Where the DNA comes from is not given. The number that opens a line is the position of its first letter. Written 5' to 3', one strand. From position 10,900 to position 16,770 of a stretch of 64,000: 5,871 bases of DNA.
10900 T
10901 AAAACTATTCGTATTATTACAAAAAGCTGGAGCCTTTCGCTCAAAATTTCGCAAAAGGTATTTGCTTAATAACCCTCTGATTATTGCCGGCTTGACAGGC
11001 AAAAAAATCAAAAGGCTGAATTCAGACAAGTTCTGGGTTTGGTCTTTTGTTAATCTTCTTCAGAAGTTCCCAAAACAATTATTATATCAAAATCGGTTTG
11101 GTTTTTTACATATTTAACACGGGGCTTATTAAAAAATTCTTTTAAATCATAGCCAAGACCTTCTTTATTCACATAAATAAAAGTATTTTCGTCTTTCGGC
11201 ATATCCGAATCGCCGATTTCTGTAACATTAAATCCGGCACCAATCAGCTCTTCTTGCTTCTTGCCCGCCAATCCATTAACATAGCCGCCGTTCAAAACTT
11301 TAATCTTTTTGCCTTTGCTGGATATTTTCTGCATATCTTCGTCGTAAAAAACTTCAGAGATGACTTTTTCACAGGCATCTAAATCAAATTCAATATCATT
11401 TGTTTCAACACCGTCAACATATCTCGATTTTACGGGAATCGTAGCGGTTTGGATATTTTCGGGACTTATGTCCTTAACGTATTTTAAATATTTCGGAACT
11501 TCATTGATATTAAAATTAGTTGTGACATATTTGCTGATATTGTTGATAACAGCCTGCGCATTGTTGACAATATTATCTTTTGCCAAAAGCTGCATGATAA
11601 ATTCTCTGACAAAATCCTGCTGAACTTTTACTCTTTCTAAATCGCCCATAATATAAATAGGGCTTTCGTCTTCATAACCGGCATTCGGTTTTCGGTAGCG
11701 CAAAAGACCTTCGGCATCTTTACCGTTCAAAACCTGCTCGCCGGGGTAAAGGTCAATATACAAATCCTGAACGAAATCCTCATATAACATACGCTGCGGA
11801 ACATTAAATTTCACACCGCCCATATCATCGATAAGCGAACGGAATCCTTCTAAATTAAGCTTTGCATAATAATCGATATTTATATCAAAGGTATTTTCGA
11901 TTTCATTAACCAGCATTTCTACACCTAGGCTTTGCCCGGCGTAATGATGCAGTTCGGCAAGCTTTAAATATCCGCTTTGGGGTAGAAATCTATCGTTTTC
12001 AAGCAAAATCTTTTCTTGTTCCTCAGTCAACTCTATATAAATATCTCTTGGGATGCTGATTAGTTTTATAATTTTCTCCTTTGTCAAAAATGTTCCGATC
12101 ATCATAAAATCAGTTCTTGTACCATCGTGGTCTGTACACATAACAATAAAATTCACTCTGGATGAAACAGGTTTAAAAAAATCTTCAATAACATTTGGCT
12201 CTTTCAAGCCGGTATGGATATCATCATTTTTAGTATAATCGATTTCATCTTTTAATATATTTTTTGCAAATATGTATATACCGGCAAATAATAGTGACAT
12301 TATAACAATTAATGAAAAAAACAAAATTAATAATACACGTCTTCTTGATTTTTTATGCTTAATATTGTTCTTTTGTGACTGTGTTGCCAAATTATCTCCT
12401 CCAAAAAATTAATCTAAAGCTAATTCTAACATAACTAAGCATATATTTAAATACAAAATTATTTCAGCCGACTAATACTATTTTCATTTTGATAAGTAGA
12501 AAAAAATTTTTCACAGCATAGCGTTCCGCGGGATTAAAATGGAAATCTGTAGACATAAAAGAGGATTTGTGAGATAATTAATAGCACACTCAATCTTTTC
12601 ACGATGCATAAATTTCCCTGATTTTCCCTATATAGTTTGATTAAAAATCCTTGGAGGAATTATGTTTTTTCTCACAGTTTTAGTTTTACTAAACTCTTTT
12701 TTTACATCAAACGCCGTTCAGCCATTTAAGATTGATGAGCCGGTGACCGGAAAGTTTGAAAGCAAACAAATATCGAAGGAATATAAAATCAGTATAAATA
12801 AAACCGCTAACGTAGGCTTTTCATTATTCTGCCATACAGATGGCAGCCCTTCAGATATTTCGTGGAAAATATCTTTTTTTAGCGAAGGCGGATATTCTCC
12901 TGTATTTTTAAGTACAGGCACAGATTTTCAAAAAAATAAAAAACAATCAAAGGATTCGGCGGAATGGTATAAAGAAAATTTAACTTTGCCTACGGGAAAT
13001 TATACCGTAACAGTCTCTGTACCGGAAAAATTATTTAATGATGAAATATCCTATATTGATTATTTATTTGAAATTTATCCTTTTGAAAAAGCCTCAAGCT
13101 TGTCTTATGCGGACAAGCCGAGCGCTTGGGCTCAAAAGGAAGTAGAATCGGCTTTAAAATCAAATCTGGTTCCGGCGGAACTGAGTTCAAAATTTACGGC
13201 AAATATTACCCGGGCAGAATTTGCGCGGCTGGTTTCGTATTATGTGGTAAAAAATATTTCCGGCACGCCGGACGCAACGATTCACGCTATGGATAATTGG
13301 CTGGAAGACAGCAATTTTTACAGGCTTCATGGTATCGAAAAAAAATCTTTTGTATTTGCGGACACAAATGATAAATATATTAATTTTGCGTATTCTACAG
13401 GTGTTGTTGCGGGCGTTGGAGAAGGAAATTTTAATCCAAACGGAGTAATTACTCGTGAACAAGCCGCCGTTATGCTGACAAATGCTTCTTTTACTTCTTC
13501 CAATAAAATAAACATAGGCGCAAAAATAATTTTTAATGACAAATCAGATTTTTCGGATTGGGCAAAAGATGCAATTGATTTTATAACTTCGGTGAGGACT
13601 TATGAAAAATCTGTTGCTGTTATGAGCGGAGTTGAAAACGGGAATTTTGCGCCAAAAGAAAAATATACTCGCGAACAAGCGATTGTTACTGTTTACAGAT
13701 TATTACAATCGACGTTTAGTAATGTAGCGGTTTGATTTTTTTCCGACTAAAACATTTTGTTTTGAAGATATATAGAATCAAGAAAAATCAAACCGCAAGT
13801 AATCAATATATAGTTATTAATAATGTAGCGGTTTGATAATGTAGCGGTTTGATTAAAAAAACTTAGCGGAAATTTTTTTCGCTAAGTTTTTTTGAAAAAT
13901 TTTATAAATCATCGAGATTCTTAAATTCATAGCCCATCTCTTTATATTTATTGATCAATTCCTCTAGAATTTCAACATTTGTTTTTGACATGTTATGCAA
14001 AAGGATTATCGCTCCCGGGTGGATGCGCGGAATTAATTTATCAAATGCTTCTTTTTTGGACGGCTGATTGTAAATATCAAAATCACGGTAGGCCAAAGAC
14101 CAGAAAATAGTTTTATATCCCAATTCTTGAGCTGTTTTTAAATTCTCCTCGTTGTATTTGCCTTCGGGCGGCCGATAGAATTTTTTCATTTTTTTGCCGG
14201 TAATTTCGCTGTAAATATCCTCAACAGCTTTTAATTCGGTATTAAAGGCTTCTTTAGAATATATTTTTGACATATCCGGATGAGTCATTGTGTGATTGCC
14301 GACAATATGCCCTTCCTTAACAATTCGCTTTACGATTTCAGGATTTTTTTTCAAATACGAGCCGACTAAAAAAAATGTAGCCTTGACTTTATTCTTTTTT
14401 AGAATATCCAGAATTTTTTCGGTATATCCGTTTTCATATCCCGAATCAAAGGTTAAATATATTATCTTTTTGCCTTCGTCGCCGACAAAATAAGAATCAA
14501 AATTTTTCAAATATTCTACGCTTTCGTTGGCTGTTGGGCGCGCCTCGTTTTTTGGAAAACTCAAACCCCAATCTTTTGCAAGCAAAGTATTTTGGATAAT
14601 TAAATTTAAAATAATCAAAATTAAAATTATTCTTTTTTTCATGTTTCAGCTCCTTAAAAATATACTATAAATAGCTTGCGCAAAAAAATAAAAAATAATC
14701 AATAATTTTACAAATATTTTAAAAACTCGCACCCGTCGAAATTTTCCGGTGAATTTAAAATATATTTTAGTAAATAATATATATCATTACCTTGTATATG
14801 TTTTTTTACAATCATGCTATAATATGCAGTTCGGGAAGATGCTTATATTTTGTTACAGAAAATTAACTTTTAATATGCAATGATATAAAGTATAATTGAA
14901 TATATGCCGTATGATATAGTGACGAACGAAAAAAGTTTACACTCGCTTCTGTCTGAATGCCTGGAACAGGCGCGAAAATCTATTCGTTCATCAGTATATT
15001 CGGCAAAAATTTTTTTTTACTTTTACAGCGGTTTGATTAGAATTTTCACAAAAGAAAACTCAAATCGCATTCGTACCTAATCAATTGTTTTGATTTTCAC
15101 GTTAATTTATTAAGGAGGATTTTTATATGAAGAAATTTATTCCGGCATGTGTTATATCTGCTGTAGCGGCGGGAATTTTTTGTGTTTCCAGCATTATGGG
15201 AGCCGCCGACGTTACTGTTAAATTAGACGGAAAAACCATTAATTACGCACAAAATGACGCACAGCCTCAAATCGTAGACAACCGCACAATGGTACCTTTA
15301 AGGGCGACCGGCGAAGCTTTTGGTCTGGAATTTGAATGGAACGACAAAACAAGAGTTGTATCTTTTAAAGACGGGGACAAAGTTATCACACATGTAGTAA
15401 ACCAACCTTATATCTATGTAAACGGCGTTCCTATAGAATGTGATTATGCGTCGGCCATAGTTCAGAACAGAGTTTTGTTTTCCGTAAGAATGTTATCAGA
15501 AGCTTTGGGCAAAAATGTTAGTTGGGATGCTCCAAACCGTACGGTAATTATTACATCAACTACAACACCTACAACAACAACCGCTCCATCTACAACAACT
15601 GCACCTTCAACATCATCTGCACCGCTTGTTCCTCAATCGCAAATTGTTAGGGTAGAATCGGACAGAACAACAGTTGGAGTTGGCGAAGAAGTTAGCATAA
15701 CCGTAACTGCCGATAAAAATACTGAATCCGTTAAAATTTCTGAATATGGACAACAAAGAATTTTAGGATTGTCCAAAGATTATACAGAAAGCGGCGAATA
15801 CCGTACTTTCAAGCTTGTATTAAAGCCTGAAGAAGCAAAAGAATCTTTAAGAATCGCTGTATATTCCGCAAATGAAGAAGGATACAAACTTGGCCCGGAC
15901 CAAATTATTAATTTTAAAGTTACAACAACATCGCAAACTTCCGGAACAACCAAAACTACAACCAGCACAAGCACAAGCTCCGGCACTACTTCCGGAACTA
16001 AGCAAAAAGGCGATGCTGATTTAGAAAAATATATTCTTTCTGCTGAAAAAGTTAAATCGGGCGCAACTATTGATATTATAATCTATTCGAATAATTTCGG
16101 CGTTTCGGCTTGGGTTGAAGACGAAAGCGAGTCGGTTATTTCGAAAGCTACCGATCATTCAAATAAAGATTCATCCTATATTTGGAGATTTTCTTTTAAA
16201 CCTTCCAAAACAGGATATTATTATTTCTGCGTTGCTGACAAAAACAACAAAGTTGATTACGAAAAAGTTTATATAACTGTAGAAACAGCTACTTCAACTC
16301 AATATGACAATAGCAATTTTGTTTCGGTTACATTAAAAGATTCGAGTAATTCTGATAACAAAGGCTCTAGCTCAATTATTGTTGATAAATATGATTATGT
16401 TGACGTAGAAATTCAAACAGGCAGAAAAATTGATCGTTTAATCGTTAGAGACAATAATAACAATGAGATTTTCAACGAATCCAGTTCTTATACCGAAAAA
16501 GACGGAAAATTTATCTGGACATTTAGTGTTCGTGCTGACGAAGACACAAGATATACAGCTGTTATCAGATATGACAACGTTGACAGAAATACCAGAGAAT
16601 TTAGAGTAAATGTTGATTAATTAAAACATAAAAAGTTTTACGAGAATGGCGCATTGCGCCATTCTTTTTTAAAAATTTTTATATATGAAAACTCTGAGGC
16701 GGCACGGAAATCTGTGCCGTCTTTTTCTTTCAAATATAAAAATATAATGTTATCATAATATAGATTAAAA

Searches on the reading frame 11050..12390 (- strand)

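Call 30: search_protein_families(library=ncbifam, proteins=[window:11050-12390:-])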
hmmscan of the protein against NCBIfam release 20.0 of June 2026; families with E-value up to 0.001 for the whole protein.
window:11050-12390:- (446 aa): 4 families
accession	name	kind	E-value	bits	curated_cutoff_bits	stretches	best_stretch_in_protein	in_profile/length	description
TIGR00350.1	lytR_cpsA_psr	domain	1.5e-22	80.5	62.3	1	92-268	2-150/152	LCP family glycopolymer transferase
NF006897.1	PRK09379.1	equivalog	5e-18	65.4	441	1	25-328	6-276/298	polyisoprenyl-teichoic acid--peptidoglycan teichoic acid transferase TagU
NF047591.1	ligase_LytR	equivalog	3.8e-16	59.3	450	1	21-308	5-276/336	glycopolymer--peptidoglycan transferase LytR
NF051849.1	LCP_trans_Cps2A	equivalog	2.7e-12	46.6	650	1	149-298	282-414/477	LCP family glycopolymer transferase CpsA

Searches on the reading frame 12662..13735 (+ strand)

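Call 29: search_protein_families(library=pfam, proteins=[window:12662-13735:+])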
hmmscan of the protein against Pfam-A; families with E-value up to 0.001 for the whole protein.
window:12662-13735:+ (357 aa): 1 family
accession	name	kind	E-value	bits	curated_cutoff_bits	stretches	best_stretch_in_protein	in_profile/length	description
PF00395.25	SLH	-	3.9e-16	59.2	20.8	1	238-269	13-44/44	S-layer homology domain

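Call 30: search_protein_families(library=ncbifam, proteins=[window:12662-13735:+])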
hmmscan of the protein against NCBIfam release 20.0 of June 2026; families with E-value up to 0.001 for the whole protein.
window:12662-13735:+ (357 aa): 1 family
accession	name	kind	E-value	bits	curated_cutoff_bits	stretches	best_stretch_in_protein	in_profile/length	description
NF033190.2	inl_like_NEAT_1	exception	3.6e-05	22.2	1275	1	232-346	643-750/754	NEAT domain-containing leucine-rich repeat protein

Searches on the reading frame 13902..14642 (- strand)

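Call 29: search_protein_families(library=pfam, proteins=[window:13902-14642:-])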
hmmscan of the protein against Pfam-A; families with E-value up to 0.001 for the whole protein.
window:13902-14642:- (246 aa): 2 families
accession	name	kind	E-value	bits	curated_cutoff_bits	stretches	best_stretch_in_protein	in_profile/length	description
PF01522.26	Polysacc_deac_1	-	3.5e-39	134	23.1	1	55-178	3-123/124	Polysaccharide deacetylase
PF03065.20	Glyco_hydro_57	-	3.5e-05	23.7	21.2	0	116-180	107-170/291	Glycosyl hydrolase family 57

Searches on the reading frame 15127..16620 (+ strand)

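Call 73: search_protein_families(library=pfam, proteins=[window:15127-16620:+], max_evalue=0.00001)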
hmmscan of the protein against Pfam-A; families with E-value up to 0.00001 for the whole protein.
window:15127-16620:+ (497 aa): 1 family
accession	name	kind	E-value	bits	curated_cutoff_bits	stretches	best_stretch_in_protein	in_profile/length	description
PF07833.16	Cu_amine_oxidN1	-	1.3e-28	99.6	24.2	1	33-142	2-108/108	Copper amine oxidase N-terminal domain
